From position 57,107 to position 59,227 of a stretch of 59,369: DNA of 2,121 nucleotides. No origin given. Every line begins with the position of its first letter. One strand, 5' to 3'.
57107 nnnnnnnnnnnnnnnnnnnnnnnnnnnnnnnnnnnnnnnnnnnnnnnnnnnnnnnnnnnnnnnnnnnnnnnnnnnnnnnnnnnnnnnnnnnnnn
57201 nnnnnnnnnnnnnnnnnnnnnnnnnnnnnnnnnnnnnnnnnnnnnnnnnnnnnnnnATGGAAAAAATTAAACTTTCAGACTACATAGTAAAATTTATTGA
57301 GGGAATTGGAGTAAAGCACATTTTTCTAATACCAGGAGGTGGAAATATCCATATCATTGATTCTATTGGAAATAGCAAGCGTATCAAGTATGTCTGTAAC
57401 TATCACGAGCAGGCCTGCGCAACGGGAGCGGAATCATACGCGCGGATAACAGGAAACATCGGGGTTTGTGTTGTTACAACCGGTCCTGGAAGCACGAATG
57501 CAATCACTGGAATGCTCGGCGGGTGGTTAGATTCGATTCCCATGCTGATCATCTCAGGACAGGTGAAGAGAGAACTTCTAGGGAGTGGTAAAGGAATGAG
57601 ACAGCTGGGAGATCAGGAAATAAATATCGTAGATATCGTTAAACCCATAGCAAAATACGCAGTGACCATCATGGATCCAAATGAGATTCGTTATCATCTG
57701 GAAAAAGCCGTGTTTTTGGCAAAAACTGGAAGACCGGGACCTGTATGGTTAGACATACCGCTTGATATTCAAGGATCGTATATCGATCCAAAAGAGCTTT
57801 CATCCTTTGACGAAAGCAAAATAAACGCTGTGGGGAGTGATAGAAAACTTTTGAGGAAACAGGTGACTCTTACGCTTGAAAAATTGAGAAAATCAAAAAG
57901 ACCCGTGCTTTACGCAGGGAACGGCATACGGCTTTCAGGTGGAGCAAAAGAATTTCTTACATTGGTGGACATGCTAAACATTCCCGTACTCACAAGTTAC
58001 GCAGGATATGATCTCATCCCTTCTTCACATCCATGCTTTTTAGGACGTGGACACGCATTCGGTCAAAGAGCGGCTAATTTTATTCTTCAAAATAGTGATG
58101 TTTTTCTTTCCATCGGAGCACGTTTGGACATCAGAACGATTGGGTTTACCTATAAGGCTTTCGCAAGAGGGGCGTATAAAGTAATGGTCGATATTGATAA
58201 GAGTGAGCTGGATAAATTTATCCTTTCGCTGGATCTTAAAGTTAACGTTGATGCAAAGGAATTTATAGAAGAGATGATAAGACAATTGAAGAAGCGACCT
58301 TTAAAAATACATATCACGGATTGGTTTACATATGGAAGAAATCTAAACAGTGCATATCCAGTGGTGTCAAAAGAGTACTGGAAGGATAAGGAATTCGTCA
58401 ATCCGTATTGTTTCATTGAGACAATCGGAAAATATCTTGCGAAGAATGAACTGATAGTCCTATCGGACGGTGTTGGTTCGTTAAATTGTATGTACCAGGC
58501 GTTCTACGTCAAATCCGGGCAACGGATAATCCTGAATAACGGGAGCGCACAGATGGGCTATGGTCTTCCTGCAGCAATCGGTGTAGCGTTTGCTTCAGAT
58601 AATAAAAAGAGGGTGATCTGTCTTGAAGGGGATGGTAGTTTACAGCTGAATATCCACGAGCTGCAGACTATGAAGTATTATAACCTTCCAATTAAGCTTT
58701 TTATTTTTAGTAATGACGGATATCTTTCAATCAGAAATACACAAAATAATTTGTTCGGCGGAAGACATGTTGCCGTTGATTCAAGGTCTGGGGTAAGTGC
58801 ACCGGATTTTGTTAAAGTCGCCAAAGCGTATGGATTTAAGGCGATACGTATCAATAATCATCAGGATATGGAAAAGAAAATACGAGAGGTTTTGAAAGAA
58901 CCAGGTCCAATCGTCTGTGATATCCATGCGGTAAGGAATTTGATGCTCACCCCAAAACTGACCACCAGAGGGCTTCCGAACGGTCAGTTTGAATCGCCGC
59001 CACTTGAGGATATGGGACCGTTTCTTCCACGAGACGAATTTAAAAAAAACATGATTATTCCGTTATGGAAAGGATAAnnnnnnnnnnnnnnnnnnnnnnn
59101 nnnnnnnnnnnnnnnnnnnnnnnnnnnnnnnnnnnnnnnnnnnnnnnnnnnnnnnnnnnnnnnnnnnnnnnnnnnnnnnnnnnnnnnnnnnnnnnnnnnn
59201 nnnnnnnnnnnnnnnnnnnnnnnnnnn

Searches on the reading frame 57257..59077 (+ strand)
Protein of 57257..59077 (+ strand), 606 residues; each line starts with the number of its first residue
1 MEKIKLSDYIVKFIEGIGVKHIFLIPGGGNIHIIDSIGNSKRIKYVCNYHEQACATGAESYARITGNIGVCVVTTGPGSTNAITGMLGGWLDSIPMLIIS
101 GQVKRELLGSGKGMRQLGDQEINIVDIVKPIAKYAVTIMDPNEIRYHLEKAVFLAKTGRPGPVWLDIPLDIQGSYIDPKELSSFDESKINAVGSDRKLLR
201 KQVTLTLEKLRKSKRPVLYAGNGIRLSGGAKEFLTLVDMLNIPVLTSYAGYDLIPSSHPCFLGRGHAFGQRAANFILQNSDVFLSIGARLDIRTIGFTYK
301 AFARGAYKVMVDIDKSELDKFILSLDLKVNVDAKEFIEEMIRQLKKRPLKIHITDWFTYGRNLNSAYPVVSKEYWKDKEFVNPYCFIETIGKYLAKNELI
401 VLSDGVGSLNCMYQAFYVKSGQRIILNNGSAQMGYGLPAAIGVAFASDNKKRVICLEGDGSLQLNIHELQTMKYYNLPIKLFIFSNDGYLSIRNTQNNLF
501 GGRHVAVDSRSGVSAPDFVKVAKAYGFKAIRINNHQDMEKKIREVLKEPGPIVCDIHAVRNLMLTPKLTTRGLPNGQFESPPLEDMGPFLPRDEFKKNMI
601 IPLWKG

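Call 43: search_protein_families(library=pfam, proteins=[window:57257-59077:+], max_evalue=5)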
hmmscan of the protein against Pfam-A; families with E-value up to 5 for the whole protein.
window:57257-59077:+ (606 aa): 5 families
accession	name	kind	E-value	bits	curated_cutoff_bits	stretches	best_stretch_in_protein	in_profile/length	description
PF02775.26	TPP_enzyme_C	-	2.1e-37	128.7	21.9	1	406-556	2-151/151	Thiamine pyrophosphate enzyme, C-terminal TPP binding domain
PF02776.23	TPP_enzyme_N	-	3.3e-33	114.4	26.8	1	5-116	2-107/119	Thiamine pyrophosphate enzyme, N-terminal TPP binding domain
PF00205.28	TPP_enzyme_M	-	1.1e-29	103.3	30.4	1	207-339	5-136/137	Thiamine pyrophosphate enzyme, central domain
PF00676.26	E1_dh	-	0.0035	16.8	22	1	406-534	78-194/300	Dehydrogenase E1 component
PF21711.3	DCTN5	-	0.029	14.4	40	1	491-541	47-96/182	Dynactin subunit 5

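Call 63: search_protein_families(library=ncbifam, proteins=[window:57257-59077:+], max_evalue=1e-10)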
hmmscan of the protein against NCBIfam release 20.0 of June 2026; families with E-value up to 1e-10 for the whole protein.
window:57257-59077:+ (606 aa): 50 families (the best 25 are shown)
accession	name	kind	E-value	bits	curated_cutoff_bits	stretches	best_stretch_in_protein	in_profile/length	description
TIGR00118.1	acolac_lg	equivalog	2.3e-117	392.8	538.35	1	8-561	5-537/557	biosynthetic-type acetolactate synthase large subunit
NF004710.0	PRK06048.1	equivalog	1e-103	347.7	976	1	2-561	6-540/561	acetolactate synthase large subunit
NF004919.0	PRK06276.1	equivalog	4.5e-103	345.6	866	1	7-557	4-537/582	acetolactate synthase large subunit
NF005058.0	PRK06466.1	equivalog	1.7e-102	343.8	951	1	2-547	2-535/574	acetolactate synthase 3 large subunit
NF005860.0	PRK07789.1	equivalog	3.9e-101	339.2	881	1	3-577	33-596/615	acetolactate synthase large subunit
NF006581.0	PRK09107.1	equivalog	6.4e-100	335.2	974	1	7-558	14-553/595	acetolactate synthase 3 large subunit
NF005651.0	PRK07418.1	subfamily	9.4e-100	334.6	942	1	12-566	27-567/617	acetolactate synthase large subunit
NF005584.0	PRK07282.1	equivalog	1.3e-99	334.3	970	1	7-566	13-548/566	acetolactate synthase large subunit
NF006016.1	PRK08155.1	equivalog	2.1e-98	330.1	870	1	7-557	6-531/554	acetolactate synthase large subunit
NF006524.0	PRK08978.1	equivalog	6.5e-98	328.4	738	1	8-557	5-523/548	acetolactate synthase 2 catalytic subunit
NF005228.0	PRK06725.1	equivalog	1.2e-97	327.5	991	1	4-557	16-544/571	acetolactate synthase large subunit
NF005409.0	PRK06965.1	equivalog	9.7e-97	324.8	1035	1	7-547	24-549/587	acetolactate synthase 3 catalytic subunit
NF006319.0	PRK08527.1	equivalog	1.6e-95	320.7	905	1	1-560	1-540/565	acetolactate synthase large subunit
NF006525.0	PRK08979.1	equivalog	2.2e-95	320.2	1084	1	1-547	1-533/572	acetolactate synthase 3 large subunit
NF005364.0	PRK06882.1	equivalog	1.1e-93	314.6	1083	1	1-545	1-531/574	acetolactate synthase 3 large subunit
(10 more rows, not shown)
